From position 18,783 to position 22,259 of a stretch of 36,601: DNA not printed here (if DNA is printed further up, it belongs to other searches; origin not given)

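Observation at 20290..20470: ADP-ribosyltransferase-like H-G-T ... G-x-Y-F block inside the 1058-aa virion protein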

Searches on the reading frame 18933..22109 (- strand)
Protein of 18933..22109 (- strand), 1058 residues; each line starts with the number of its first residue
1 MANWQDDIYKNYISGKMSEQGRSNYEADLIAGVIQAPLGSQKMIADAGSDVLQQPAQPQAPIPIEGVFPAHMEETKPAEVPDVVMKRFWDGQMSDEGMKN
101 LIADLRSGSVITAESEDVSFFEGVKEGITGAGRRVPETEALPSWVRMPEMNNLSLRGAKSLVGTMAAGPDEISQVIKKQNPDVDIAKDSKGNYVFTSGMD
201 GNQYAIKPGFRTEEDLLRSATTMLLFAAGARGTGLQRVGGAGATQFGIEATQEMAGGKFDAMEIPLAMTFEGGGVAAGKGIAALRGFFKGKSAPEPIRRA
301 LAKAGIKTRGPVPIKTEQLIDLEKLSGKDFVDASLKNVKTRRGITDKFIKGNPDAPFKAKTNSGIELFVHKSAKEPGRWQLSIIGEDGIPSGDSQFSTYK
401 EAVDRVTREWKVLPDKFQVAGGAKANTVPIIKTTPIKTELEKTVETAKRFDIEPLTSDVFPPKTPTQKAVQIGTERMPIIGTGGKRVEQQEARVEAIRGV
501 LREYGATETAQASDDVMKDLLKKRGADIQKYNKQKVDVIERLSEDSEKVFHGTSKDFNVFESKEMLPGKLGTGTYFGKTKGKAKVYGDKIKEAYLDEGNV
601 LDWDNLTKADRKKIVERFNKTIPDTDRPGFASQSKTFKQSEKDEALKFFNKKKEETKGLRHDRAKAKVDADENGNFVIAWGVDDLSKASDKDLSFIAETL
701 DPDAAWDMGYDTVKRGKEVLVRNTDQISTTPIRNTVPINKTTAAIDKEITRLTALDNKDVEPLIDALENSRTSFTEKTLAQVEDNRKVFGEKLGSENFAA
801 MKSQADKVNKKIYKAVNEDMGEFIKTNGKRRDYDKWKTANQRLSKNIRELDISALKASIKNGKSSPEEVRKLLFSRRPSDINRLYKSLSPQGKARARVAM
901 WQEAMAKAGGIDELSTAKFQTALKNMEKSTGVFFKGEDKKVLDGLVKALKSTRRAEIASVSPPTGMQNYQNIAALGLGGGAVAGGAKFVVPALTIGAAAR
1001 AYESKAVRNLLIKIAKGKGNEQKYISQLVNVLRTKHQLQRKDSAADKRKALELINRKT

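Call 6: search_protein_families(library=pfam, proteins=[window:18933-22109:-], max_evalue=10)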
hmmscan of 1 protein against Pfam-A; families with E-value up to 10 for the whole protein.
window:18933-22109:- (1058 aa): 3 families
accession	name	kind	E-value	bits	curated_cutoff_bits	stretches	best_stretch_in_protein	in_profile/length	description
PF18760.7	ART-PolyVal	-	2.8e-07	31.8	31.2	1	548-647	8-99/140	ADP-Ribosyltransferase in polyvalent proteins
PF06769.20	YoeB_toxin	-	0.001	19.5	27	1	831-884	7-62/80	YoeB-like toxin of bacterial type II toxin-antitoxin system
PF12617.14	LdpA_C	-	0.084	12.9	22.2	1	386-438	71-125/184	Light dependent period A C-terminal domain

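Call 7: search_protein_families(library=phrogs, proteins=[window:18933-22109:-], max_evalue=0.01)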
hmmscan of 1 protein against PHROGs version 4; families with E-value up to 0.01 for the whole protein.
window:18933-22109:- (1058 aa): 3 families
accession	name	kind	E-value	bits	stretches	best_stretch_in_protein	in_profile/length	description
phrog_770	-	other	3.4e-57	195.4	2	720-1031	314-651/668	DNA transfer protein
phrog_29117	-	head and packaging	1.6e-33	117.5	1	737-1024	7-304/327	head morphogenesis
phrog_29864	-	other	1.4e-13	51.9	2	437-543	260-362/399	transglycosylase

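Call 9: search_dna_similar(query=window:18933-22109:-, collection=phages, mode=protein, max_rows=40)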
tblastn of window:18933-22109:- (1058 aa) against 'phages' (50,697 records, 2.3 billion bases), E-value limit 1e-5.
Records with a match: 156; places in all: 157; records where one place covers at least 80% of the query: 0.
Best place of each record, by identity: <60% 156.
By first word of the organism name: Salmonella 80; Vibrio 37; Escherichia 9; Bacteriophage 9; Enterobacteria 8; Hamiltonella 3; Proteus 2; Shigella 2; Lederbergvirus 2; Caudoviricetes 2; and 2 more.
By host as written in the record: - 41; Salmonella sp. 17; Salmonella enterica subsp. enterica serovar Typhimurium 13; Salmonella enterica 11; Vibrio lentus 8; Escherichia coli 7; Vibrio crassostreae 6; Salmonella enterica subsp. enterica 4; and 37 more.
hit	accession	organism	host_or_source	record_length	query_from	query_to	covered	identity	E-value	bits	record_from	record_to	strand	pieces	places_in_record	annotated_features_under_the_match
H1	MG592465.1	Vibrio phage 1.090.B._10N.286.48.F1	Vibrio lentus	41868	117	1042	40%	32.0%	8e-30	190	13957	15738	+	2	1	hypothetical protein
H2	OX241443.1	Vibrio phage 199E37-1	Seawater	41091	113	1042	40%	31.4%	2e-28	189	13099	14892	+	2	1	putative 16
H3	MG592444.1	Vibrio phage 1.067.O._10N.261.52.C9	Vibrio lentus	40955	117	1042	40%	31.5%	4e-29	189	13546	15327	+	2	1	hypothetical protein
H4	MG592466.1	Vibrio phage 1.091.O._10N.286.52.B12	Vibrio lentus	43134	725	1042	30%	31.7%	1e-30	137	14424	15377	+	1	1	hypothetical protein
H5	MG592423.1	Vibrio phage 1.039.O._10N.286.55.A2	Vibrio lentus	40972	725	1042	30%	31.5%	1e-30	137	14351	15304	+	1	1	hypothetical protein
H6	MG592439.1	Vibrio phage 1.061.O._10N.286.55.C2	Vibrio lentus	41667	725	1042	30%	31.5%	1e-30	137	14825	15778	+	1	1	hypothetical protein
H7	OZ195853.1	Vibrio phage D279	Seawater and oysters mix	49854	718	1043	31%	30.6%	1e-23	114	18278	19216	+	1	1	head morphogenesis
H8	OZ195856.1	Vibrio phage D273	Seawater and oysters mix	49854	718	1043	31%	30.6%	1e-23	114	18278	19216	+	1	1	head morphogenesis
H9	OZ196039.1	Vibrio phage D277 g1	Seawater and oysters mix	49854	718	1043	31%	30.6%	1e-23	114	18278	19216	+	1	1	head morphogenesis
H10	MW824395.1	Vibrio phage 431E45.1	Vibrio crassostreae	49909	718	1043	31%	30.6%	1e-23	114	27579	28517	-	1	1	hypothetical protein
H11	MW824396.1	Vibrio phage 431E46.1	Vibrio crassostreae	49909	718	1043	31%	30.6%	1e-23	114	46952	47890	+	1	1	hypothetical protein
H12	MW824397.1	Vibrio phage 431E48.2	Vibrio crassostreae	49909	718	1043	31%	30.6%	1e-23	114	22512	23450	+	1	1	hypothetical protein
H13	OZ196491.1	Vibrio phage D217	Seawater and oysters mix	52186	718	1043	31%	30.6%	1e-23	114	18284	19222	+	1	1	head morphogenesis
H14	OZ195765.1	Vibrio phage D65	Seawater and oysters mix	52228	718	1043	31%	30.6%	1e-23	114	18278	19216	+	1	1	head morphogenesis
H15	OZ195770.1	Vibrio phage D59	Seawater and oysters mix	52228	718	1043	31%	30.6%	1e-23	114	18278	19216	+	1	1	head morphogenesis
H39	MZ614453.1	Salmonella phage MS2 LVA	Salmonella sp.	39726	736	1024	27%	31.4%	4e-23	113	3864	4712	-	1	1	record has no annotation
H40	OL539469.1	Proteus phage vB_PmiP_Brookers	Proteus mirabilis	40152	736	1024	27%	31.1%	2e-22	110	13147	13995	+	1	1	putative DNA transfer protein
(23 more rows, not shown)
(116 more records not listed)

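Call 11: search_solved_structures(query=window:18933-22109:-, max_evalue=1, show_alignments=3)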
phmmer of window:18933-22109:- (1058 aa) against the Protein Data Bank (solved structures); distinct sequences matched with E-value up to 1: 3.
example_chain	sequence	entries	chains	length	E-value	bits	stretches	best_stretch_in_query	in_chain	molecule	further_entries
3pd7_A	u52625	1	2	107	0.61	11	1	840-892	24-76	DNA topoisomerase 2-binding protein 1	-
5nlb_B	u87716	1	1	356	0.94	10.4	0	735-830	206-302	Cullin-3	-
4eoz_B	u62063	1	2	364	0.97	10.3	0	735-830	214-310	Cullin-3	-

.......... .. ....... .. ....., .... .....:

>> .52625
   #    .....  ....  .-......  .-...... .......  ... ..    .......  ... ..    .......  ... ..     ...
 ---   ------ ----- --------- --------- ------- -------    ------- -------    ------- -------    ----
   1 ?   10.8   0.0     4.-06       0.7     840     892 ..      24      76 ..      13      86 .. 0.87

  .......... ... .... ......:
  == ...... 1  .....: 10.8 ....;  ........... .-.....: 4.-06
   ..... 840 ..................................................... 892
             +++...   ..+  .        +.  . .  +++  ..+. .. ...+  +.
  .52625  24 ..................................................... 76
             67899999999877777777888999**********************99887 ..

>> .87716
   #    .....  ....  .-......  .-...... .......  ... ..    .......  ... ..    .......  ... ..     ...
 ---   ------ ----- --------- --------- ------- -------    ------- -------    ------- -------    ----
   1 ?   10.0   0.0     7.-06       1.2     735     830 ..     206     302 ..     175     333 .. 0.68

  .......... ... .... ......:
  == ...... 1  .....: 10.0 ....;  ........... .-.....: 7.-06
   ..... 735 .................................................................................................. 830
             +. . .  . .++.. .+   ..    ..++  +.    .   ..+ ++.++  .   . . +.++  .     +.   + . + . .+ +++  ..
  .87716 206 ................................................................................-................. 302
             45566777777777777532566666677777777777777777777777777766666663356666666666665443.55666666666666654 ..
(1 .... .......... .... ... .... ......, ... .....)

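Call 12: find_homologous_proteins(query=window:18933-22109:-, max_evalue=0.001)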
Query window:18933-22109:- (1058 aa): 25 proteins with E <= 0.001 among 8000 candidates.
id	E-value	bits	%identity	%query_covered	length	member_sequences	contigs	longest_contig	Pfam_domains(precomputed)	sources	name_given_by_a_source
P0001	0.0e+0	2333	100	100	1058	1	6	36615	PF18760.8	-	-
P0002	2.9e-287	974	66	30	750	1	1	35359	PF26808.1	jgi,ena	-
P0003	1.5e-261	889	51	59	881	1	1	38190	PF26808.1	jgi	jgi:hypothetical protein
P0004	1.0e-241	823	47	59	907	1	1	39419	PF26151.1,PF26808.1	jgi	jgi:hypothetical protein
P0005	2.5e-237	808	87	31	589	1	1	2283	-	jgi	jgi:hypothetical protein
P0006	8.2e-237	807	60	29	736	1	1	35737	PF26808.1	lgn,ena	-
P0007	5.2e-225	768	58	30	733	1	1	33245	PF26808.1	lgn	-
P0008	1.4e-222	760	56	29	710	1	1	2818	PF26808.1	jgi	jgi:hypothetical protein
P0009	2.8e-211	722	52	35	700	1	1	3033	PF26808.1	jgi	jgi:hypothetical protein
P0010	5.4e-134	466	44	29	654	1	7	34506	PF26808.1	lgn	-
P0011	1.3e-61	227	37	36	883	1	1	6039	-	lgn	-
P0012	2.7e-43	166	33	22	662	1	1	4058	-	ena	-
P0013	3.3e-38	149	37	27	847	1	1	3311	-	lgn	-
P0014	6.2e-34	135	36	25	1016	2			-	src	-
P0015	2.3e-32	130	24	30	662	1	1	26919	-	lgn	-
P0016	2.1e-31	127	34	26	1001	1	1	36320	-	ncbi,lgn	-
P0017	5.3e-31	125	36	25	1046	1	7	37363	-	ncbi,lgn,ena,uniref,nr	ncbi:LT_GEWL domain containing protein [uncultured Caudovirales phage]|uniref:LT_GEWL domain contain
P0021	1.1e-26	111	41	17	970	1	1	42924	-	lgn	-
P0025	3.2e-22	96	39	15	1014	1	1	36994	-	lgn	-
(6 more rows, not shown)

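Call 15: search_protein_families(library=pfam, proteins=[P0002, P0003, P0004, P0005, P0011, P0014, P0016, P0017, P0021, P0025], max_evalue=0.1)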
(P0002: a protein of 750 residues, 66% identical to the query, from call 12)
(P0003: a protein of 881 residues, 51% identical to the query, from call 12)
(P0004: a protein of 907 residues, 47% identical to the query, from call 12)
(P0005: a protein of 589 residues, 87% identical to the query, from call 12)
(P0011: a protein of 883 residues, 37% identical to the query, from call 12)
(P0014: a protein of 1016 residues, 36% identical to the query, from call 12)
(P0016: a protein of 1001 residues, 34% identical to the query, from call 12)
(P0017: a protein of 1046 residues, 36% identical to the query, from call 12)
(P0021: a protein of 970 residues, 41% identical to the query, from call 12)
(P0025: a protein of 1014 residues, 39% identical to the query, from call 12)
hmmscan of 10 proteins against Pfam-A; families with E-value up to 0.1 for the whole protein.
P0002 (750 aa): 0 families

P0003 (881 aa): 0 families

P0004 (907 aa): 2 families
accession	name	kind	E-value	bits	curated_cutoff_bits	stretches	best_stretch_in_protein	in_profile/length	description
PF07061.16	Swi5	-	0.0063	17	22.1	0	649-711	13-74/80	Swi5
PF07167.19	PhaC_N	-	0.084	13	23.7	0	91-157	79-146/173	Poly-beta-hydroxybutyrate polymerase (PhaC) N-terminus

P0005 (589 aa): 0 families

P0011 (883 aa): 0 families

P0014 (1016 aa): 1 family
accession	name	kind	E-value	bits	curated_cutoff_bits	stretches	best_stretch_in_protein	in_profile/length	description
PF01464.25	SLT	-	5.6e-05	23.1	21.3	1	24-120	8-106/117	Transglycosylase SLT domain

P0016 (1001 aa): 1 family
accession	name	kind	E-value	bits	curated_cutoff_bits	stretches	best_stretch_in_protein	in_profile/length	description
PF01464.25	SLT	-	3.5e-05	23.8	21.3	1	23-118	7-105/117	Transglycosylase SLT domain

P0017 (1046 aa): 1 family
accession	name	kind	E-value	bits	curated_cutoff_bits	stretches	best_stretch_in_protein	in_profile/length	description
PF01464.25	SLT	-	0.00029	20.8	21.3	1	21-115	7-104/117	Transglycosylase SLT domain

P0021 (970 aa): 1 family
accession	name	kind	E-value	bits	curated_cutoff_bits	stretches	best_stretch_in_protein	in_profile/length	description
PF01464.25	SLT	-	0.0068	16.4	21.3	1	17-98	2-85/117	Transglycosylase SLT domain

P0025 (1014 aa): 1 family
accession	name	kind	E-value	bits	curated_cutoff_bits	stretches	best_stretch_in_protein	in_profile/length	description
PF01464.25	SLT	-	0.00024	21.1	21.3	1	20-112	6-100/117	Transglycosylase SLT domain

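Call 26: search_protein_families(library=ncbifam, proteins=[window:18933-22109:-, P0003, P0004, P0005], max_evalue=0.1)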
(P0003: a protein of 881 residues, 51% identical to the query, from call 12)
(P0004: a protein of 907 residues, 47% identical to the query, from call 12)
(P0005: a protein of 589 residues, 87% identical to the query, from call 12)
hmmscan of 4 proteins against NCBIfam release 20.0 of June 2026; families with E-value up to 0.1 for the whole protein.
window:18933-22109:- (1058 aa): 0 families

P0003 (881 aa): 1 family
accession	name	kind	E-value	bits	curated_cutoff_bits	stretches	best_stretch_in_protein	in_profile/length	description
NF004134.0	PRK05618.2-5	equivalog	0.026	14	316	1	674-708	1-35/217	50S ribosomal protein L25/general stress protein Ctc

P0004 (907 aa): 2 families
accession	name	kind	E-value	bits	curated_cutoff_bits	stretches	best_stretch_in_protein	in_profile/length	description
NF052490.1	AcrIF11_anti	equivalog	2.3e-16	61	50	1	432-574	3-142/142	AcrIF11 family anti-CRISPR ADP-ribosyltransferase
TIGR00158.1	L9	equivalog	0.081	13.4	58.6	0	557-660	14-111/148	50S ribosomal protein L9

P0005 (589 aa): 0 families

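Call 38: search_solved_structures(query=P0004, max_evalue=1, show_alignments=2)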
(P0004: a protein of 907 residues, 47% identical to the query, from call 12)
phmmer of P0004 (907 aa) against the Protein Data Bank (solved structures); distinct sequences matched with E-value up to 1: 3.
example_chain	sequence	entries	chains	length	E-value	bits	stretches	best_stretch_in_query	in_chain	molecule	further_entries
8dwq_A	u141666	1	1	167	0.039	15.5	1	535-575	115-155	H3 Protein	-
6kyf_A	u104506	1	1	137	0.21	13.1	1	537-576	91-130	AcrF11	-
9emy_A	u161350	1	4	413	0.92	11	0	494-579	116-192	non-specific serine/threonine protein kinase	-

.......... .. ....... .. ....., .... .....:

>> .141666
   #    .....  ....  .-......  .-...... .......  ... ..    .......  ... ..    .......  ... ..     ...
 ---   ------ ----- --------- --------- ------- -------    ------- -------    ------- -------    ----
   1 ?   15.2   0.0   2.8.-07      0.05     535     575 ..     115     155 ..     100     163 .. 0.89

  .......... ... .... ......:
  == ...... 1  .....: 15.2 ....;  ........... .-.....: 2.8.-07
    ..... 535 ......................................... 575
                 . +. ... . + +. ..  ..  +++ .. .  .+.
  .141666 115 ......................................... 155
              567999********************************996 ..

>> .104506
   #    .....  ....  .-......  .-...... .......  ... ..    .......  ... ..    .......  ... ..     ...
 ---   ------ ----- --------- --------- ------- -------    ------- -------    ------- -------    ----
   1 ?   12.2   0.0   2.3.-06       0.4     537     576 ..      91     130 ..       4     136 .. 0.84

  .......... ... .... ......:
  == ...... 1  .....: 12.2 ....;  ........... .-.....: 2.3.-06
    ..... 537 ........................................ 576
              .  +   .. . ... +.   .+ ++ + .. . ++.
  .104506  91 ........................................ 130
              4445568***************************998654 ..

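Call 52: find_encoding_contigs(protein=P0004, flank=10000, max_places=2)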
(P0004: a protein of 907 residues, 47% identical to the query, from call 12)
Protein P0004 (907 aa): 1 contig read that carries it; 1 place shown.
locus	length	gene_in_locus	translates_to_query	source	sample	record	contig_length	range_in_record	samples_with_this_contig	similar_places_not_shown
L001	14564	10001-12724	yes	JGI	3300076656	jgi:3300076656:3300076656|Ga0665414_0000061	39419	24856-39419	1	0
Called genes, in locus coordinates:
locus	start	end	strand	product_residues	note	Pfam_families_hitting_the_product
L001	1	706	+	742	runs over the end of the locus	PF16510:P22_portal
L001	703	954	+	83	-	-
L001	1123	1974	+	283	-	-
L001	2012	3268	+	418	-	PF11651:P22_CoatProtein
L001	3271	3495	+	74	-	-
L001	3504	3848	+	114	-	-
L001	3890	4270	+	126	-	-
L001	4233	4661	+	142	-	-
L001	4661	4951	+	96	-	-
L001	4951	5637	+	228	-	PF13385:Laminin_G_3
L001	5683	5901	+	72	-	-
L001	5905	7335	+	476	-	PF11134:Phage_stabilise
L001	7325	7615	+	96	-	-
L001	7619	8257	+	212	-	-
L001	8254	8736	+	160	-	-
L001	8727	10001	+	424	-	-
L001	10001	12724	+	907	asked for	PF26808:Phage_P22_gp16 (weak), PF26151:AcrIF11_ADP_ribosyl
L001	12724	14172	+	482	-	-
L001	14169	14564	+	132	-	?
